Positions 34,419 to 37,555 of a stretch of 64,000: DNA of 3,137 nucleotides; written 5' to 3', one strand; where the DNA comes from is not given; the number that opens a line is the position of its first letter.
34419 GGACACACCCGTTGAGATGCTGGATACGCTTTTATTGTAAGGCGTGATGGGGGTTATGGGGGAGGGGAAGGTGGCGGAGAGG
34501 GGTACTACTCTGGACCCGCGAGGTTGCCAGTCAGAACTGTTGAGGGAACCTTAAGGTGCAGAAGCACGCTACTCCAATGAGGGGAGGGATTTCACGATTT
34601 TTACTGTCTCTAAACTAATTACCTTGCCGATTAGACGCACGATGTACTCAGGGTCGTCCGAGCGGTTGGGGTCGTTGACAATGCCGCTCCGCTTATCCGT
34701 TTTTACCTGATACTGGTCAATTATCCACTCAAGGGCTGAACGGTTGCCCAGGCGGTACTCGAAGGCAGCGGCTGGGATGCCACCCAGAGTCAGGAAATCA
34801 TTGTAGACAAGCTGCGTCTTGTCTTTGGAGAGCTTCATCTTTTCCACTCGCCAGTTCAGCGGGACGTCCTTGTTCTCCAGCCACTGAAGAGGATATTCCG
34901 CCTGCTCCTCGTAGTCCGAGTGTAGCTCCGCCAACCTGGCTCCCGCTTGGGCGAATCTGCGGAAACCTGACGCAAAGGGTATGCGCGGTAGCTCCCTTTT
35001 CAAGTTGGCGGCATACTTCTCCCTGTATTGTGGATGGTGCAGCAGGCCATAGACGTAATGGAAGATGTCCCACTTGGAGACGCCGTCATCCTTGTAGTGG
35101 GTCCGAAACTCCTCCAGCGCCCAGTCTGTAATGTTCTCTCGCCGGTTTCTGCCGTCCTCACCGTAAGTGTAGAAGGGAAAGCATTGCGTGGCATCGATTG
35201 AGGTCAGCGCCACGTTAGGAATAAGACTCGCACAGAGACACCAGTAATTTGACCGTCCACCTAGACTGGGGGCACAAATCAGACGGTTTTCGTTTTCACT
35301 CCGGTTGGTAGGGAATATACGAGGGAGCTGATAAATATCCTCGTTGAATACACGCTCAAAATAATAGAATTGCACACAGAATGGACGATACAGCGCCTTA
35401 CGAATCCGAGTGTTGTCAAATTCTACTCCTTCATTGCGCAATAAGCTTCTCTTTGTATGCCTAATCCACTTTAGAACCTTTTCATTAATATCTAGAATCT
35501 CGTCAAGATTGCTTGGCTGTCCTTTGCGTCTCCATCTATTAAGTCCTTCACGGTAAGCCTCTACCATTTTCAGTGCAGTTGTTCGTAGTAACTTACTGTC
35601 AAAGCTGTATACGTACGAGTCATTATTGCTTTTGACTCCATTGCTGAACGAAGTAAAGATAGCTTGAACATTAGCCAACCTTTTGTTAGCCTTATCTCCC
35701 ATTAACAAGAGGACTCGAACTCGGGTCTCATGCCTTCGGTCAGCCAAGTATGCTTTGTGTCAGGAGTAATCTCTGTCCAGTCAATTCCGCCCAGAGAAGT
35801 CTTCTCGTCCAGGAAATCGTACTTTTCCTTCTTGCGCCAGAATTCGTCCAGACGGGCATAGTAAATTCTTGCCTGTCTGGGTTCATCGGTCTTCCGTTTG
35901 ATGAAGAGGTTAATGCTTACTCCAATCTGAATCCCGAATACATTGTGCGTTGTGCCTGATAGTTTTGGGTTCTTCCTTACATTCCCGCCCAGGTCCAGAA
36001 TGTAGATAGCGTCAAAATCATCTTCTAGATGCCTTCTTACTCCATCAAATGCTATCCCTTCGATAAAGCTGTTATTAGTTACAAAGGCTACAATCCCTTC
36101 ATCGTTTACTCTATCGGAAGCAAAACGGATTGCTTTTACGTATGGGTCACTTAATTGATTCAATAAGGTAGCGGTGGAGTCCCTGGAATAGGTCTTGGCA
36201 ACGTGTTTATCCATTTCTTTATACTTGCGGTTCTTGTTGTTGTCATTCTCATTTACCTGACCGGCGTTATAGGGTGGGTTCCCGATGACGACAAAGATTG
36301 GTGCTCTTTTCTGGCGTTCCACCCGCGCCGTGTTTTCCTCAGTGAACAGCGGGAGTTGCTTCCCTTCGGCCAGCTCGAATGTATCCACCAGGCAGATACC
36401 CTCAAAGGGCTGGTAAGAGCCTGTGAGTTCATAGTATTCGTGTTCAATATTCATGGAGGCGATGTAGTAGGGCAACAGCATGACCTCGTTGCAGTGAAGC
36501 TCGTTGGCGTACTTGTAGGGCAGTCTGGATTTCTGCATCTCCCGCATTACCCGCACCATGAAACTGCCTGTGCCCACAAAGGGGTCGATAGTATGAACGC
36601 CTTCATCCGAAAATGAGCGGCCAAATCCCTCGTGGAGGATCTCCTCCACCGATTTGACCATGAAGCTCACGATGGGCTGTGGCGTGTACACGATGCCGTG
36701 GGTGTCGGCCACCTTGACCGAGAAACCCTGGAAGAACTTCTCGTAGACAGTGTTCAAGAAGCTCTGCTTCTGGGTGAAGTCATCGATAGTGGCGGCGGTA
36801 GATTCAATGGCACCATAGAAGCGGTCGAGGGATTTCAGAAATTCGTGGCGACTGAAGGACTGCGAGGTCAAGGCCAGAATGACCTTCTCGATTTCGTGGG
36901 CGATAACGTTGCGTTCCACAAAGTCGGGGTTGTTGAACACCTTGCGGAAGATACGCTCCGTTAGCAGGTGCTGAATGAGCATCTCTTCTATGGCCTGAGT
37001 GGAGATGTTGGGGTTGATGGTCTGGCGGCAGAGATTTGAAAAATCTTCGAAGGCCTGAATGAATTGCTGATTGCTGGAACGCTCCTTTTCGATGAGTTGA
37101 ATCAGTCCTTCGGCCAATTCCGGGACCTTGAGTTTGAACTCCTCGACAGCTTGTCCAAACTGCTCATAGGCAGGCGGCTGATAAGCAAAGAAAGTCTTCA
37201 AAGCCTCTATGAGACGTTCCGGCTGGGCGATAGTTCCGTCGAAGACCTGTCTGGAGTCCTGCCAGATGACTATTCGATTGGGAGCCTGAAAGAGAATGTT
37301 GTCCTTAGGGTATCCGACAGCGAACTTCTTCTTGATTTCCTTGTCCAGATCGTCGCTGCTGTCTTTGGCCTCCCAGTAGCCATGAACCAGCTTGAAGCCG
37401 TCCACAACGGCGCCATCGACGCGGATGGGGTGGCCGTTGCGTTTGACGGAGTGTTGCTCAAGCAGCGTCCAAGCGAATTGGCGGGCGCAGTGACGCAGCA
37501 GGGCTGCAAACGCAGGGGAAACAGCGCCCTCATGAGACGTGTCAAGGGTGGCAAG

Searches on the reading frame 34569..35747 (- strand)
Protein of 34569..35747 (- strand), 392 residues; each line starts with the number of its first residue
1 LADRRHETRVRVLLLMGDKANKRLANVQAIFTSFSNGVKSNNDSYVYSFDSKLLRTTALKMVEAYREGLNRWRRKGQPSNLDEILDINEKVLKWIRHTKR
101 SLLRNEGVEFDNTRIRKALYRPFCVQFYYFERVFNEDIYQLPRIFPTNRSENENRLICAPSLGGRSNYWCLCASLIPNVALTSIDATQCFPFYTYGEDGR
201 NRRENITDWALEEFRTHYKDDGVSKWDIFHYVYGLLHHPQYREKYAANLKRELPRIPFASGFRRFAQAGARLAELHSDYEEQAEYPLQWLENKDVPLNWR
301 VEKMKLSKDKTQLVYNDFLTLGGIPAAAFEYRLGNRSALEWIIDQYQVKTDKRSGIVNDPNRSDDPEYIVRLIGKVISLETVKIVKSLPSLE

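Call 37: search_protein_families(library=pfam, proteins=[window:34569-35747:-], max_evalue=0.001)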
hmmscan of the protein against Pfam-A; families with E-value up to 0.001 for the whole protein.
window:34569-35747:- (392 aa): 1 family
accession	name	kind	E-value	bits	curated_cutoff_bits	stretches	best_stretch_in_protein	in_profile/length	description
PF18135.7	Type_ISP_C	-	2.3e-94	316.7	25.9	1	29-372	1-342/342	Type ISP C-terminal specificity domain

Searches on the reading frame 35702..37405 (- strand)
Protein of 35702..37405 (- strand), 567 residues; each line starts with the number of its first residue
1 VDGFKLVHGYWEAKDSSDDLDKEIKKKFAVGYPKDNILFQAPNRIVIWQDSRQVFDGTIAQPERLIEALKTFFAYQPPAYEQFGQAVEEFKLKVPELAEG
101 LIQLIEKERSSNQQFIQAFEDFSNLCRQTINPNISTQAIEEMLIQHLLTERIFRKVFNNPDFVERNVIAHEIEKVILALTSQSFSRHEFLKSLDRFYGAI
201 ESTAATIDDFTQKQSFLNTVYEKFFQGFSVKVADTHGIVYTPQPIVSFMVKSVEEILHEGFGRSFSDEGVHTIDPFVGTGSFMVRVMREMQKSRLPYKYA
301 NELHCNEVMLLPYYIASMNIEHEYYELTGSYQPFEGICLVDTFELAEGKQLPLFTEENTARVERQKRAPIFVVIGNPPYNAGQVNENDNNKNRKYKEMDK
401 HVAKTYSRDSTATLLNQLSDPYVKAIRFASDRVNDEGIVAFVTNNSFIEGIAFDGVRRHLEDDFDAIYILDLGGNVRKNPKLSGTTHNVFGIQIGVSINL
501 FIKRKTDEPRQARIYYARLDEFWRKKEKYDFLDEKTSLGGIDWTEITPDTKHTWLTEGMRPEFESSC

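Call 37: search_protein_families(library=pfam, proteins=[window:35702-37405:-], max_evalue=0.001)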
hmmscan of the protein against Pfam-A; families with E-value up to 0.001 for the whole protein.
window:35702-37405:- (567 aa): 4 families
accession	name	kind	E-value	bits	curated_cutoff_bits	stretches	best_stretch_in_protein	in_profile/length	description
PF22240.1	ISP_coupler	-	7.3e-19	68.8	27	1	88-209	3-123/126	Type ISP restriction-modification enzyme, coupler domain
PF02384.22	N6_Mtase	-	1.5e-12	47.9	20.4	1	216-409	5-162/311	N-6 DNA Methylase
PF07669.17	Eco57I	-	2e-06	28.4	25.3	1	372-473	77-166/171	Eco57I restriction-modification methylase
PF20473.4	MmeI_Mtase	-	6.5e-05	22.7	27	0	314-451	83-206/259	MmeI, DNA-methyltransferase domain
